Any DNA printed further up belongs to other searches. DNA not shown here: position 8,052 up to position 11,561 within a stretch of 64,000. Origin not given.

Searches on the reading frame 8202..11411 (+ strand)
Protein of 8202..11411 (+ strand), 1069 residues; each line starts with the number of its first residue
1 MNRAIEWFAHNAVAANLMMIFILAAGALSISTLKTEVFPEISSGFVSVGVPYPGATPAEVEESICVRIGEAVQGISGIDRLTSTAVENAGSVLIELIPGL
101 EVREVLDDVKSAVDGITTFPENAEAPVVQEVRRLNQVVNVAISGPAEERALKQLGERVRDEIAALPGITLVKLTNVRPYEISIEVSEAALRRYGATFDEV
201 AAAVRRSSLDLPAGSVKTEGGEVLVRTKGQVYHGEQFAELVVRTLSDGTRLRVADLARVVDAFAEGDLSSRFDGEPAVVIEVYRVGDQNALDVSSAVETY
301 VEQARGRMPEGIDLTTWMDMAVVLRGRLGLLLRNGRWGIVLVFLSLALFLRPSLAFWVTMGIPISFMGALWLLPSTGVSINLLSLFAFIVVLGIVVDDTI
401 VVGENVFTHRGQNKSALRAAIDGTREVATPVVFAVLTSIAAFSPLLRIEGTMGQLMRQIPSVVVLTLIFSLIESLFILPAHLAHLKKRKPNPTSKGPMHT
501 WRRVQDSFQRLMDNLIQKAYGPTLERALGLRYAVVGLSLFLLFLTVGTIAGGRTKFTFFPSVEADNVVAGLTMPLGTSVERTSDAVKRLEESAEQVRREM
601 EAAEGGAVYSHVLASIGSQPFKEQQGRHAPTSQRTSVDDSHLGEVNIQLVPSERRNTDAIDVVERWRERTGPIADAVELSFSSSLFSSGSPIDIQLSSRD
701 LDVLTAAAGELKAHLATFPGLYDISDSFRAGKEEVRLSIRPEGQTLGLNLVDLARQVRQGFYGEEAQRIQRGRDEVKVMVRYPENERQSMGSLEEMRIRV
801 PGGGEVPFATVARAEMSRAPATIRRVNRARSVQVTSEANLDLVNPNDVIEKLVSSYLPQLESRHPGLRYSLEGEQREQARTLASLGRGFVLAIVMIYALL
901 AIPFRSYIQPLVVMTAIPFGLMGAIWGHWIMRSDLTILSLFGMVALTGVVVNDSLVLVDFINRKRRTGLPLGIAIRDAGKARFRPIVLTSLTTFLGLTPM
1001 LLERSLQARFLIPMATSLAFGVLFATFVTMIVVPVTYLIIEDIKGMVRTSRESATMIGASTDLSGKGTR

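Call 39: search_protein_families(library=ncbifam, proteins=[window:8202-11411:+], max_evalue=0.00001)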
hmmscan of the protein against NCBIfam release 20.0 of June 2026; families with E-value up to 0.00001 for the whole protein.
window:8202-11411:+ (1069 aa): 13 families
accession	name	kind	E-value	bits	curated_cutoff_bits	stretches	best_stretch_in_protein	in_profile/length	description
NF033617.1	RND_permease_2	subfamily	1.5e-139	466.8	1250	1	7-1041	3-1008/1009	multidrug efflux RND transporter permease subunit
NF000282.2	RND_permease_1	subfamily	2.5e-111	373.3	1250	2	7-596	3-600/1029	multidrug efflux RND transporter permease subunit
TIGR00915.1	2A0602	subfamily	2.7e-95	320.2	940.35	1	7-1048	4-1036/1050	efflux RND transporter permease subunit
TIGR00914.1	2A0601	subfamily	2.6e-81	273.8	701.45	1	17-1043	17-1038/1051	CusA/CzcA family heavy metal efflux RND transporter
NF007905.0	PRK10614.1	equivalog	6.3e-77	259.2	1774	2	7-546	6-541/1025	multidrug efflux RND transporter permease subunit MdtC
NF007133.0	PRK09579.1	equivalog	5e-73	246.2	1763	2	8-545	7-543/1017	multidrug efflux RND transporter permease subunit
NF007798.0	PRK10503.1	equivalog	1e-72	245.2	1584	1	8-1050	16-1032/1040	MdtB/MuxB family multidrug efflux RND transporter permease subunit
NF000037.1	RND_perm_OqxB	exception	1e-64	218.9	2200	2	8-591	7-604/1050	multidrug efflux RND transporter permease subunit OqxB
NF007842.1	PRK10555.1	equivalog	1.8e-60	204.9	1854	1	7-1040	4-1026/1036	multidrug efflux RND transporter permease AcrD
NF007131.0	PRK09577.1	equivalog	8.6e-57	192.6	1768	2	7-594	4-596/1045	multidrug efflux RND transporter permease subunit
NF011706.2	PRK15127.1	equivalog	2.8e-46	157.9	2150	1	7-1041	4-1030/1049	multidrug efflux RND transporter permease subunit AcrB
TIGR00921.1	2A067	subfamily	2.8e-11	42.2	351.9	1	337-487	198-348/733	hydrophobe/amphiphile efflux-3 (HAE3) family transporter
TIGR00916.1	2A0604s01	subfamily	6.6e-07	29.2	148.6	0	890-1029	97-230/231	SecD/SecF family protein translocase subunit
